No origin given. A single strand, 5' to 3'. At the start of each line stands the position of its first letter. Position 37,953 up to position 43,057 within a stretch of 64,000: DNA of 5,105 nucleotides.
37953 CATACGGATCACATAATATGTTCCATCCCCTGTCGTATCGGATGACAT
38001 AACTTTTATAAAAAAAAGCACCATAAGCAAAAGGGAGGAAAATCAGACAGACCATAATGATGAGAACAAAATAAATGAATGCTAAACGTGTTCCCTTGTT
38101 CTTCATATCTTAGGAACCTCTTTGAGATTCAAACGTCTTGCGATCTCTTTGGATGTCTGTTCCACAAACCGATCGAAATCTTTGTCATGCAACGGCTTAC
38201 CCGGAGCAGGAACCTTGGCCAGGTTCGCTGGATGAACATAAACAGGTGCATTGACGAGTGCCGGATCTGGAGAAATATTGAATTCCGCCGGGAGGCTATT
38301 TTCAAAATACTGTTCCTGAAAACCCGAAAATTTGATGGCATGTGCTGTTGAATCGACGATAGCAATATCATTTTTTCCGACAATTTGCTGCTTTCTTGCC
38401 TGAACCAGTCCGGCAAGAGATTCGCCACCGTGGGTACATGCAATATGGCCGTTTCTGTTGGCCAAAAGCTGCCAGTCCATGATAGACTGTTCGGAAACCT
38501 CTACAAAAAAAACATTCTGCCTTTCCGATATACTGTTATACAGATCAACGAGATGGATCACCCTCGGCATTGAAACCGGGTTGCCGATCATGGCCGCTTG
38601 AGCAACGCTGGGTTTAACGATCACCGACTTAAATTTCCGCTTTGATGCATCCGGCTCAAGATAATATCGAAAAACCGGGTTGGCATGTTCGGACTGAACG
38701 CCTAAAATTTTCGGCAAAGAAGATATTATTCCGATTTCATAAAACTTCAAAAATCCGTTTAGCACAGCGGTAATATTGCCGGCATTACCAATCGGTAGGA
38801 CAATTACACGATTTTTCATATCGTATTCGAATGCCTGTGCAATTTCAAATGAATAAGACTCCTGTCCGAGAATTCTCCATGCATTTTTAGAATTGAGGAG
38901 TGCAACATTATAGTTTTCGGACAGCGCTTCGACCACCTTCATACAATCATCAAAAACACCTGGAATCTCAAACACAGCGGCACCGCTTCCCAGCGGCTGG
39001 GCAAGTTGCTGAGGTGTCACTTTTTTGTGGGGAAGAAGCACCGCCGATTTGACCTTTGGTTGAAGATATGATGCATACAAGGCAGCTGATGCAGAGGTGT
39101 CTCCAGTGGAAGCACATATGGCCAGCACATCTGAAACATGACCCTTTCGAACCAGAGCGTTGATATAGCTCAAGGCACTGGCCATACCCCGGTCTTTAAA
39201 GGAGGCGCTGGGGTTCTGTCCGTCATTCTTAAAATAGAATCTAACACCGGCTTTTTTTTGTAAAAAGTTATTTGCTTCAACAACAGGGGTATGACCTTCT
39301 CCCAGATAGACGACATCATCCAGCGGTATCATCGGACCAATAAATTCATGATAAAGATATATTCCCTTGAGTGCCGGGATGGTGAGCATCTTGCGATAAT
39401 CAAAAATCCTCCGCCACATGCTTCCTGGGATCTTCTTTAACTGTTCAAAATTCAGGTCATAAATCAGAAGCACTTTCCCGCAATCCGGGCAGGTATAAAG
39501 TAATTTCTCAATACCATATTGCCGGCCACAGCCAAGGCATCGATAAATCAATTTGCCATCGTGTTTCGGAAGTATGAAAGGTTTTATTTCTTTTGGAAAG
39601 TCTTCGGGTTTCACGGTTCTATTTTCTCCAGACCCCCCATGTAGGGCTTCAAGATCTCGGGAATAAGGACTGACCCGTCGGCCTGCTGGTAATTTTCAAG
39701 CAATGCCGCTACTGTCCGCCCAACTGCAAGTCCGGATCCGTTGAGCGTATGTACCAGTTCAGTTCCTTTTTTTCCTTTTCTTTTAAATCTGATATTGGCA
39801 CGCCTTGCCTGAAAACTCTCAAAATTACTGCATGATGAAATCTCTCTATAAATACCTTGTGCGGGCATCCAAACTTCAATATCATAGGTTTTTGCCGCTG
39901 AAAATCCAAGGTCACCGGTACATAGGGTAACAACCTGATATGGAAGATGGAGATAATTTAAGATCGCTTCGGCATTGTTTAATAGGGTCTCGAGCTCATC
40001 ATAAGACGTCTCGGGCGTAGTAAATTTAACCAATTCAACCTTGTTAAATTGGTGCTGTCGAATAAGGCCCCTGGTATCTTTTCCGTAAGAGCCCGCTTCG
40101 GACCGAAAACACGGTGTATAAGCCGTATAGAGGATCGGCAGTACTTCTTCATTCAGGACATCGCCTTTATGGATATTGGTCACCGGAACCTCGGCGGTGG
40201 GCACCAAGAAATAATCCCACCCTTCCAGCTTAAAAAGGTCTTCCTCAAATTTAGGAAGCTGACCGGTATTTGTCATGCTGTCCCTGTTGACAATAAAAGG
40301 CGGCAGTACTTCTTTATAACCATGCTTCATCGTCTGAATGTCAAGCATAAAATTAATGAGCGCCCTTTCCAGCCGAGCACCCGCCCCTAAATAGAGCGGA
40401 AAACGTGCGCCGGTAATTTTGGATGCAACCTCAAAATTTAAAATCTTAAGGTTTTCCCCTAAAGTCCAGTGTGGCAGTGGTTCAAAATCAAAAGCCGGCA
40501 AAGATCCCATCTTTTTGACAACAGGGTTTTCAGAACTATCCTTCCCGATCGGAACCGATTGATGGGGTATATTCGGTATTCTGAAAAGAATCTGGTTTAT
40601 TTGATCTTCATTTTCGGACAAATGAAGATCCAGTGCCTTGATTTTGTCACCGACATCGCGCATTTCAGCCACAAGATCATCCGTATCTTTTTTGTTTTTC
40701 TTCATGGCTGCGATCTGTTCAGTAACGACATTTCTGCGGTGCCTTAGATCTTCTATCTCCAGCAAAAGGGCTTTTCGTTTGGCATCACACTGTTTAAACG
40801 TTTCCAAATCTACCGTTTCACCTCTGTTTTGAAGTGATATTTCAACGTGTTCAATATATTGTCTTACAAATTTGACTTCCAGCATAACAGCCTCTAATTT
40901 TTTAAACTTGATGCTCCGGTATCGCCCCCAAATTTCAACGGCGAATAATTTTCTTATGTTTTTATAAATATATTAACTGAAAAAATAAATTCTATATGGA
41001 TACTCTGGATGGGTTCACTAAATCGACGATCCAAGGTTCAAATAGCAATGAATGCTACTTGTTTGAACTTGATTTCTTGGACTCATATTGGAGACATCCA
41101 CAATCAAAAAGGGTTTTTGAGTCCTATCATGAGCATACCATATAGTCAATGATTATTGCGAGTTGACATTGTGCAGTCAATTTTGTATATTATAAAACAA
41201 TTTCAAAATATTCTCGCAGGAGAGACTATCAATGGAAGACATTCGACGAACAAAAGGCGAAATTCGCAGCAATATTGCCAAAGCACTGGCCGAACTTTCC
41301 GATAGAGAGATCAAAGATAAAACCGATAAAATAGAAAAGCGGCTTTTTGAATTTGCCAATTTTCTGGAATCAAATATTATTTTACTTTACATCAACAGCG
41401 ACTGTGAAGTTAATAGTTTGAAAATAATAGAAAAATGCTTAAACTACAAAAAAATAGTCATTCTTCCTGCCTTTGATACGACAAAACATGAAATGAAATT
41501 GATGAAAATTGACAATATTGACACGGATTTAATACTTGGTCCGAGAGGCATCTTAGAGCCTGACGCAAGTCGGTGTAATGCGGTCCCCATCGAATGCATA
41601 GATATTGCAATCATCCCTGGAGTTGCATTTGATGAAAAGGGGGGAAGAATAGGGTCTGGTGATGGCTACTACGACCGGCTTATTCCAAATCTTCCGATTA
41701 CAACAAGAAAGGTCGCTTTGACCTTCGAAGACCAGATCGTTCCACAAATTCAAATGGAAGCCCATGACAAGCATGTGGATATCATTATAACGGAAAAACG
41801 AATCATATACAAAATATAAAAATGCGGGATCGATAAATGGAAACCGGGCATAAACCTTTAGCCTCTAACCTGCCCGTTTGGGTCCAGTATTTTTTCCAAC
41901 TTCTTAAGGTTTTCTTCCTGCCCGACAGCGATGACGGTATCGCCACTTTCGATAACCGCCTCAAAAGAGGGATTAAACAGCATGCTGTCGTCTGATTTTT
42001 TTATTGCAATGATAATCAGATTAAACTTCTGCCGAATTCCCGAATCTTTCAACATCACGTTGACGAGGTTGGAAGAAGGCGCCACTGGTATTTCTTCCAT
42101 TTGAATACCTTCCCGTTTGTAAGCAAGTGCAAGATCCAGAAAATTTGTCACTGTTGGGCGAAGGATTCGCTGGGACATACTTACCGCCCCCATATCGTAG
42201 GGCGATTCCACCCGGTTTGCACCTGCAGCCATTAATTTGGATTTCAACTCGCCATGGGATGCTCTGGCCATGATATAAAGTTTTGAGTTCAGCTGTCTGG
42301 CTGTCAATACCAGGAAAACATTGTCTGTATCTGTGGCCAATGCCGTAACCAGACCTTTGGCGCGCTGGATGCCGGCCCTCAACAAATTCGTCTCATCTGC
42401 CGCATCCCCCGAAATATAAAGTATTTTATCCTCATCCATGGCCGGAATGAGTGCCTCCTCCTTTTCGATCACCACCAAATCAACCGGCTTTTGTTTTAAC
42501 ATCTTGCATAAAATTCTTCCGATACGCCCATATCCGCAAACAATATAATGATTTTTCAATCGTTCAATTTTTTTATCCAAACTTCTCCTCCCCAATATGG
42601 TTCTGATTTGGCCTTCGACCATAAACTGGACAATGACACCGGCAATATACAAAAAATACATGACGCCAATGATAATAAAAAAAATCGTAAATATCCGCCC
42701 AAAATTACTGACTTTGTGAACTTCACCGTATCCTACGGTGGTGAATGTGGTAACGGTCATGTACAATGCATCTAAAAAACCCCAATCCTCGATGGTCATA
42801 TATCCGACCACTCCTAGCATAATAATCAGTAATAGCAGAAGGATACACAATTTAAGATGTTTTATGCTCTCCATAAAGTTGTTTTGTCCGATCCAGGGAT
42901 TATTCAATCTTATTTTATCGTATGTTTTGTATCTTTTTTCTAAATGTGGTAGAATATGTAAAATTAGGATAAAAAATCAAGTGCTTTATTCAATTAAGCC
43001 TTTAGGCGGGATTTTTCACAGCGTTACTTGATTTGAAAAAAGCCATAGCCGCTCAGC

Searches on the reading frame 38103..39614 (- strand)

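Call 15: search_protein_families(library=pfam, proteins=[window:38103-39614:-])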
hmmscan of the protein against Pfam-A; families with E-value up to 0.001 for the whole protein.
window:38103-39614:- (503 aa): 1 family
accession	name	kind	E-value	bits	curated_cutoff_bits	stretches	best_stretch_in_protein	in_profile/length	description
PF00291.31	PALP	-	1.3e-44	153.2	35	1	104-420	3-292/295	Pyridoxal-phosphate dependent enzyme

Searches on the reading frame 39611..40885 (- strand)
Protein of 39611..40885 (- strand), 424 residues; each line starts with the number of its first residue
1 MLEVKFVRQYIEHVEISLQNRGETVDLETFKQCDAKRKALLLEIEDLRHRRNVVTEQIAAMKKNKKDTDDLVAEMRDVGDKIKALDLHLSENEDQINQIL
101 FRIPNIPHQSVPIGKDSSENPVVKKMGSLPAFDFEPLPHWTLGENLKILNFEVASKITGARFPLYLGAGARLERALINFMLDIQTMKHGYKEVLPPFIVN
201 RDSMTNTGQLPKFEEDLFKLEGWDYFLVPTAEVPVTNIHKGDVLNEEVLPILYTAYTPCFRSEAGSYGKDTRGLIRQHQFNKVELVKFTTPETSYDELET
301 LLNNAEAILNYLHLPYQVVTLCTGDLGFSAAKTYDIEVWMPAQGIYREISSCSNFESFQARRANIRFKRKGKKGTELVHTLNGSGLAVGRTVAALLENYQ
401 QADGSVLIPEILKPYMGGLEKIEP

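Call 15: search_protein_families(library=pfam, proteins=[window:39611-40885:-])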
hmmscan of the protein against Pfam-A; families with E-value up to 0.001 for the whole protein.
window:39611-40885:- (424 aa): 2 families
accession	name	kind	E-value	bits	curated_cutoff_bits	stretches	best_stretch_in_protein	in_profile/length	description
PF00587.30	tRNA-synt_2b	-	1.7e-42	146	29.3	1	224-399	10-179/179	tRNA synthetase class II core domain (G, H, P, S and T)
PF02403.27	Seryl_tRNA_N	-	1e-25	90.5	28.2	1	1-107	1-108/108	Seryl-tRNA synthetase N-terminal domain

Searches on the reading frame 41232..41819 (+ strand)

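Call 15: search_protein_families(library=pfam, proteins=[window:41232-41819:+])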
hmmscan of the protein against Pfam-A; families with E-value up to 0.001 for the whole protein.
window:41232-41819:+ (195 aa): 1 family
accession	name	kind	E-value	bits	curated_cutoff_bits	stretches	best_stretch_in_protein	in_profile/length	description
PF01812.26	5-FTHF_cyc-lig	-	2.2e-37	129.2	27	1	8-188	1-186/186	5-formyltetrahydrofolate cyclo-ligase family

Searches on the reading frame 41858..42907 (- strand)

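Call 15: search_protein_families(library=pfam, proteins=[window:41858-42907:-])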
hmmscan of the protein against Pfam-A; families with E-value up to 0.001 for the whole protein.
window:41858-42907:- (349 aa): 4 families
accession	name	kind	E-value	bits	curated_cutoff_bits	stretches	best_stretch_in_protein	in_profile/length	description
PF02254.24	TrkA_N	-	1.6e-28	99.8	23.8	1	121-236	1-116/116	TrkA-N domain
PF07885.22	Ion_trans_2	-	1e-18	67.4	22.5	1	24-97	2-78/79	Ion channel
PF02080.26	TrkA_C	-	9e-15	54.8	27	1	270-341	1-70/71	TrkA-C domain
PF00520.37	Ion_trans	-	0.00012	21.8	25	1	18-94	130-231/241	Ion transport protein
